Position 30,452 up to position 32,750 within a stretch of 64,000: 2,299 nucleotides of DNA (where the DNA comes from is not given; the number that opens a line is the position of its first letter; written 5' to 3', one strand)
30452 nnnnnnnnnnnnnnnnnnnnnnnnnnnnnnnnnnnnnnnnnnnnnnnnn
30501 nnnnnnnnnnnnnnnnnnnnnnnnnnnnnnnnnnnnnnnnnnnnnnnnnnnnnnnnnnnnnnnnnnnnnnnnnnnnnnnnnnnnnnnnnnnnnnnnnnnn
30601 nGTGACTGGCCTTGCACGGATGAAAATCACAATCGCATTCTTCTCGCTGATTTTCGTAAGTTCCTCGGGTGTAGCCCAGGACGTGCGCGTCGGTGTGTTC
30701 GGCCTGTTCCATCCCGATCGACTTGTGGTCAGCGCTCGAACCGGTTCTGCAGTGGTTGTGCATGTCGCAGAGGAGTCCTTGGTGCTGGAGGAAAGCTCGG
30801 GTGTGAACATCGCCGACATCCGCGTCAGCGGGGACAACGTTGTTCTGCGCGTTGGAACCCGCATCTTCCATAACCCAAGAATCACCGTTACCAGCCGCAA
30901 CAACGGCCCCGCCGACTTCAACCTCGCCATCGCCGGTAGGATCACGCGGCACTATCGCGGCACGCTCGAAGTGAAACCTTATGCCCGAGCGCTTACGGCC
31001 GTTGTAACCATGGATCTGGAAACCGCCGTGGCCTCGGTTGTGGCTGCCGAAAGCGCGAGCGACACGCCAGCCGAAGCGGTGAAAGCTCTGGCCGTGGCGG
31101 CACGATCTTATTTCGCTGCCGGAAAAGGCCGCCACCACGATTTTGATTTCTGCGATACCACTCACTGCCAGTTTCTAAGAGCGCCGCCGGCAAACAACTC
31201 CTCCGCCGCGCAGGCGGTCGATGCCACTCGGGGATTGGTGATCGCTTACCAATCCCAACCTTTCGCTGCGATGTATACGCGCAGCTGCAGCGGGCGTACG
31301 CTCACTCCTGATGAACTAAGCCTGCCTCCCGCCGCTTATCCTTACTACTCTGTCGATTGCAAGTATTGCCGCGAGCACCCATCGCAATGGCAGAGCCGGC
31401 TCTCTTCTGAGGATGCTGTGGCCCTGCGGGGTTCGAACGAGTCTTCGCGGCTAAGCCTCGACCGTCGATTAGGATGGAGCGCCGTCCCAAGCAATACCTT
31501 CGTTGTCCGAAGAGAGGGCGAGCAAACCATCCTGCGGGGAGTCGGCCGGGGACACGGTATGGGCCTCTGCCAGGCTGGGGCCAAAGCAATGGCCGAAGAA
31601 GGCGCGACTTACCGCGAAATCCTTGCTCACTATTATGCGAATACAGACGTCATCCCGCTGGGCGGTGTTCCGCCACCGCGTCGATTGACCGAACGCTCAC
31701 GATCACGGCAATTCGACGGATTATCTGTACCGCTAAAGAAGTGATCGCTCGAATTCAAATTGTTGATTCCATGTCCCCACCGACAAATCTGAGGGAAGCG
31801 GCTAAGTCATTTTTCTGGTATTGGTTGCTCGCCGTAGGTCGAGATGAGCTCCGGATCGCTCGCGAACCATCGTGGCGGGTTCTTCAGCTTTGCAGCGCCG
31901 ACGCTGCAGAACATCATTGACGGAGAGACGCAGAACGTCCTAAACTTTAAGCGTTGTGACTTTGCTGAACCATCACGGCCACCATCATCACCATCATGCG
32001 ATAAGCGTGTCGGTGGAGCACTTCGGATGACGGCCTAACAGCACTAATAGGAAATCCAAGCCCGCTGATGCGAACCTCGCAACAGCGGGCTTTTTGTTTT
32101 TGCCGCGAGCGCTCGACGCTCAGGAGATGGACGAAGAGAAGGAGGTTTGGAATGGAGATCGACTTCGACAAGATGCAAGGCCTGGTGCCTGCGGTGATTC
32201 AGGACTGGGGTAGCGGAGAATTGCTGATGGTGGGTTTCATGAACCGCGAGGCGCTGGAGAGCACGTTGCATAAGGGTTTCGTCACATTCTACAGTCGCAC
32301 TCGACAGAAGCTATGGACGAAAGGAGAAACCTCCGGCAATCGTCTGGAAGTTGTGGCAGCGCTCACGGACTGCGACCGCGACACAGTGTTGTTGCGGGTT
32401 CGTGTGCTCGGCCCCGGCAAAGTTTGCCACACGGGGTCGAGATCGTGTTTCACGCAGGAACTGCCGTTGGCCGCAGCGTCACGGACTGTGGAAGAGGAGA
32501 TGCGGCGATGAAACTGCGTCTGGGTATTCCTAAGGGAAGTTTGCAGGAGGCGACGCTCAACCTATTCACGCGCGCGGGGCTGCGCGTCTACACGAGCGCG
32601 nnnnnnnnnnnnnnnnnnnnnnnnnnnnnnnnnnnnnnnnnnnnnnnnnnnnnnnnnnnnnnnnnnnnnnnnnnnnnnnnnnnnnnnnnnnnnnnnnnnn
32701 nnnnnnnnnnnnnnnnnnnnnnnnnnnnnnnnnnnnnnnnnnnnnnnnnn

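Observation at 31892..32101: Classical leader-peptide attenuator (8 His codons in 9) in front of the his operon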

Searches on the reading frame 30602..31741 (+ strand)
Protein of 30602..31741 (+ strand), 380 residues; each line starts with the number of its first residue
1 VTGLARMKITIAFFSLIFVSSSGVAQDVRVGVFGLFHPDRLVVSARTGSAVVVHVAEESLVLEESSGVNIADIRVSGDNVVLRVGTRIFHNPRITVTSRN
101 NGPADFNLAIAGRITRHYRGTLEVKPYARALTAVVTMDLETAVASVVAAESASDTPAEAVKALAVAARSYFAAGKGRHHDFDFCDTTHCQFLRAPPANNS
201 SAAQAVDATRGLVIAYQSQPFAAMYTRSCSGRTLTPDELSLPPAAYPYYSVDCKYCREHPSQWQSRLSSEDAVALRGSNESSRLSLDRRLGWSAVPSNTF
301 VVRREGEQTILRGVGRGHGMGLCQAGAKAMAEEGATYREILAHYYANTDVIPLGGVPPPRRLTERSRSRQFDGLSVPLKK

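Call 38: search_protein_families(library=ncbifam, proteins=[window:30602-31741:+], max_evalue=1e-10)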
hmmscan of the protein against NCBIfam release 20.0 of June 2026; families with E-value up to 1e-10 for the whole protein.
window:30602-31741:+ (380 aa): 2 families
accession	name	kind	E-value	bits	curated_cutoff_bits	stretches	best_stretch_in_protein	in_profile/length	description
TIGR02669.1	SpoIID_LytB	domain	9.6e-45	153.6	83.3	2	133-281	2-151/270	SpoIID/LytB domain-containing protein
TIGR02870.1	spore_II_D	equivalog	1.3e-28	100.1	234.75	2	297-350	282-335/338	stage II sporulation protein D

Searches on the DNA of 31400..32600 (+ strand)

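Call 3: search_rna_families(source=window, start=31400, end=32600, threshold=evalue, max_evalue=10, show_alignments=3)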
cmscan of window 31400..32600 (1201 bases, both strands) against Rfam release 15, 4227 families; matches with E-value up to 10: 9.
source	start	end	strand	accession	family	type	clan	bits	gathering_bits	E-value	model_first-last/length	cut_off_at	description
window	31979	32096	+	RF00514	His_leader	Cis-reg; leader;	-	23.3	49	0.31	1-126/126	no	Histidine operon leader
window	32005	32095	-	RF02424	Bp2_287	Gene; sRNA;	-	22.5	70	0.013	1-174/174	no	Burkholderia sRNA Bp2_Cand287_SIPHT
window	32051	32125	-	RF00506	Thr_leader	Cis-reg; leader;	-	19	55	1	1-118/118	no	Threonine operon leader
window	32005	32098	+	RF00513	Trp_leader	Cis-reg; leader;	-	18.6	41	0.86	1-100/100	no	Tryptophan operon leader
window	31488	31610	+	RF01955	NEAT1_1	Gene; lncRNA;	-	17.9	50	1.3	1-122/122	no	Nuclear enriched abundant transcript 1 conserved region 1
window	31973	32099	+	RF00506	Thr_leader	Cis-reg; leader;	-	17.6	55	2.1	1-118/118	no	Threonine operon leader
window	32059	32091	+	RF00159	snoZ168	Gene; snRNA; snoRNA; CD-box;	-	15.8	36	5.5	1-82/82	no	Small nucleolar RNA Z168/Z174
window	31979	32098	+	RF02837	anti-hemB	Gene; sRNA;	-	13.3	49.5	4.9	1-81/81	no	Burkholderia RNA 7 (anti-hemB)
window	32039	32108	+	RF04137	MIR834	Gene; miRNA;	-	13.1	200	8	1-181/181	no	MIR834 microRNA precursor family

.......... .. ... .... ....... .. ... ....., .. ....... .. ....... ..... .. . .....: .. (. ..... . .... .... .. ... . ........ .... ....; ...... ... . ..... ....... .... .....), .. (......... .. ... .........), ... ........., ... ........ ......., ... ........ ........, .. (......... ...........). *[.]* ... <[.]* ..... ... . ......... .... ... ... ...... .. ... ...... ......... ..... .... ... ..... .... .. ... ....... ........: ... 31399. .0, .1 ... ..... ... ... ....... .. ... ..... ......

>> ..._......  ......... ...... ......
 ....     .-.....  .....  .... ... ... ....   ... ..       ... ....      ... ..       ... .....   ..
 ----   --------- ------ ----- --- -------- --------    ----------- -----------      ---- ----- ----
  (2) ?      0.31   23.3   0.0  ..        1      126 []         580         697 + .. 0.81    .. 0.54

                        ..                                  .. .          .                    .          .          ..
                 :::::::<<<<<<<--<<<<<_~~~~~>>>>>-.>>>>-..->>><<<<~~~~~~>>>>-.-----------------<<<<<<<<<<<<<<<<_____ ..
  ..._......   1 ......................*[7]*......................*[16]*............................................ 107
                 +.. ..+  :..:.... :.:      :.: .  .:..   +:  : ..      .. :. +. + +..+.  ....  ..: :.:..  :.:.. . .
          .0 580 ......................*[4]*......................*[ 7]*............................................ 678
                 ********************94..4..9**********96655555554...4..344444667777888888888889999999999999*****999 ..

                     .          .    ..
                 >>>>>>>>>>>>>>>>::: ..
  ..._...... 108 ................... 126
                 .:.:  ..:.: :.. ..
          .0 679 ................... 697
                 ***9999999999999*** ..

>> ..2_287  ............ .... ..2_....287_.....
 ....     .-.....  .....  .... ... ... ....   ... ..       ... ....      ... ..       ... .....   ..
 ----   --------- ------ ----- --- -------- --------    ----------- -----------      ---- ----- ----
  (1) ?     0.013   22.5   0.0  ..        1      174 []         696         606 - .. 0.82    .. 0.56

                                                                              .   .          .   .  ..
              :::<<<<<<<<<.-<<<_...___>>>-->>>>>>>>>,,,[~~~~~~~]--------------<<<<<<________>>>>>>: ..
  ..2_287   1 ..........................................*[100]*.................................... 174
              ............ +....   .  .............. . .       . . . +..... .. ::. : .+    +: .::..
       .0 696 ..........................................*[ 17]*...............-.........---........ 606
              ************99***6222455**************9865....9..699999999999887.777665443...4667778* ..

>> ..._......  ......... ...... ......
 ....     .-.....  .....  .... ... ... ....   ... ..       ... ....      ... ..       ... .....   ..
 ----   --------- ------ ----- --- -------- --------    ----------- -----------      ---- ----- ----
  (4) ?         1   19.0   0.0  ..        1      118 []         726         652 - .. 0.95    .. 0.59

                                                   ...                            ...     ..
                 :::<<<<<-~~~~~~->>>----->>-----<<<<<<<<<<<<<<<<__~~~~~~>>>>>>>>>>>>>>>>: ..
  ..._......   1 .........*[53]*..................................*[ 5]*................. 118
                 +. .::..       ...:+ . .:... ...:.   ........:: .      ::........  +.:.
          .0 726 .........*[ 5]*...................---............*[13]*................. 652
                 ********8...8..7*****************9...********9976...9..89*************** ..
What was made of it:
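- On Rfam His_leader (RF00514): 23.3 bits, E = 0.31 in the window (call 3).
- Tried and rejected: His_leader, Thr_leader, Trp_leader and a Burkholderia sRNA gave only sub-threshold hits driven by the terminator and the His run (call 3).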

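Call 34: search_rna_families(sources=[L001, L002, L003, L005, L006, L008, L012, L014, L015, L018, L023, L036, L039, L044, L048, L056, L061, L068, L073, L079], threshold=gathering)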
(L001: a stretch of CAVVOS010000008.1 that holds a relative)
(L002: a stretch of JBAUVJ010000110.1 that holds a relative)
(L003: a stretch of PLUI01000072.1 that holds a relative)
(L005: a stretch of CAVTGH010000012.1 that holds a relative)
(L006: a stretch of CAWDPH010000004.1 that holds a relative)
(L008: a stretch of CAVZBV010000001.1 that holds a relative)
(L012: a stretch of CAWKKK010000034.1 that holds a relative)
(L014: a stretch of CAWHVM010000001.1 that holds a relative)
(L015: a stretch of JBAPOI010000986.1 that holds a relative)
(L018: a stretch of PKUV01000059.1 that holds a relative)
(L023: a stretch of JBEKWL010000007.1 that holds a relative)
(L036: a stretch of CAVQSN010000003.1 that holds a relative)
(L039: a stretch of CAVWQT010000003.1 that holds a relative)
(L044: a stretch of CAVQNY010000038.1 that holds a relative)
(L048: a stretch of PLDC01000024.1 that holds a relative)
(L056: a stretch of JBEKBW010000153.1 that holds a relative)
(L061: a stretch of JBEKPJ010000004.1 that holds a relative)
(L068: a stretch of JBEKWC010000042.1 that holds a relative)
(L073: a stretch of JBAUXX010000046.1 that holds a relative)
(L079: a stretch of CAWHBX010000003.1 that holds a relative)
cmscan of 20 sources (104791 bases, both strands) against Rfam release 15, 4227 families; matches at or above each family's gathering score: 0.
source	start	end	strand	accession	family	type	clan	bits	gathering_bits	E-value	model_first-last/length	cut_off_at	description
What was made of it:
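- Closest known: Enterobacterial his operon leader. Different: The window scores 23.3 bits against a gathering score of 49 (call 3), and 0 of 20 relatives pass the threshold (call 34).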

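Call 41: search_rna_families(source=L066, start=1900, end=2520, threshold=evalue, max_evalue=0.1)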
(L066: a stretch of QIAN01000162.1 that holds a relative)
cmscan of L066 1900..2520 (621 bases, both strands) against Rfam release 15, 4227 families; matches with E-value up to 0.1: 3.
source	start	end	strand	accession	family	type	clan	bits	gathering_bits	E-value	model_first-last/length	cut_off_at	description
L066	2042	2208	+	RF02001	group-II-D1D4-3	Intron;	CL00102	76.1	32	2.1e-15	1-170/170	no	Group II catalytic intron D1-D4-3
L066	2384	2456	+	RF00029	Intron_gpII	Intron;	-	39.6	40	2.7e-06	1-77/77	no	Group II catalytic intron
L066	1900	1945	-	RF02424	Bp2_287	Gene; sRNA;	-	19.3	70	0.044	1-44/174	3'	Burkholderia sRNA Bp2_Cand287_SIPHT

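Call 50: build_rna_model(alignment_id=A2)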
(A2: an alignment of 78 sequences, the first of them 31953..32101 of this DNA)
Model R1 built from alignment A2 (78 sequences, 188 columns); structure: RNAalifold consensus.
model positions 145; base pairs 17; branch points 2; effective number of sequences 1.84; information 0.59 bits per position. Calibrated on 0.2 Mb of random sequence (short: E-values are rough).
structure used (alignment columns):
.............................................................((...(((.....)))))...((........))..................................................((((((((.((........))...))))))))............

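Call 51: search_with_rna_model(model_id=R1, sources=[window, L085, L004, L026, L066, L081, L082, L083, L084], max_evalue=10, filters=off)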
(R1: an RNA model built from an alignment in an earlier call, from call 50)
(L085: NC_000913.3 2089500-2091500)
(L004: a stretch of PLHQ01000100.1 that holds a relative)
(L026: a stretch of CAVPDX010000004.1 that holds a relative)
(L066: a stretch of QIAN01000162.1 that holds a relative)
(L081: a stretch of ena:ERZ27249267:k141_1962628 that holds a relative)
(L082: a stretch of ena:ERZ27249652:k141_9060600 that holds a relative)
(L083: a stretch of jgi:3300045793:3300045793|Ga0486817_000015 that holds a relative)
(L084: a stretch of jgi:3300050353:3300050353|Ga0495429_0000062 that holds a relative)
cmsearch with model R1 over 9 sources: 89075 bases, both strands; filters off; matches with E-value up to 10: 41.
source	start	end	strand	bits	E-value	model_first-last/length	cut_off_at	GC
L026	2313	2457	+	151.5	1.5e-35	1-145/145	no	0.51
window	31953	32101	+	148.8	7.1e-35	1-145/145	no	0.52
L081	802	950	+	148.8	7.1e-35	1-145/145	no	0.52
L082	802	950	+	148.8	7.1e-35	1-145/145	no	0.52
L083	802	950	+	148.8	7.1e-35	1-145/145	no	0.52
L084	802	950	+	148.8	7.1e-35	1-145/145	no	0.52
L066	1807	1951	+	142.1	3e-33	1-145/145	no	0.52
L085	494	649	+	23.9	0.00026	1-145/145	no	0.47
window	32049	32162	-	21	0.0013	1-145/145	no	0.55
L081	898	1011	-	21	0.0013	1-145/145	no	0.55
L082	898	1011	-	21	0.0013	1-145/145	no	0.55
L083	898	1011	-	21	0.0013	1-145/145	no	0.55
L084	898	1011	-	21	0.0013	1-145/145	no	0.55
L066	1913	1942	-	15.9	0.023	103-134/145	no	0.73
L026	2420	2445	-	11.5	0.28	106-133/145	no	0.81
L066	1793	1893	-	10.2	0.58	1-145/145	no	0.49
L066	4207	4229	-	6.3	5.3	108-131/145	no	0.74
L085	612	640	-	6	6.2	103-134/145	no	0.69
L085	1528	1620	-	6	6.2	1-145/145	no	0.45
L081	1619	1675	-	5.7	7.5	1-145/145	no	0.54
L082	1619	1675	-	5.7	7.5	1-145/145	no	0.54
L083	1619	1675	-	5.7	7.5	1-145/145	no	0.54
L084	1619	1675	-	5.7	7.5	1-145/145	no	0.54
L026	3698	3746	-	5.4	8.9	1-145/145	no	0.51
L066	2381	2416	+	5.1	10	101-134/145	no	0.72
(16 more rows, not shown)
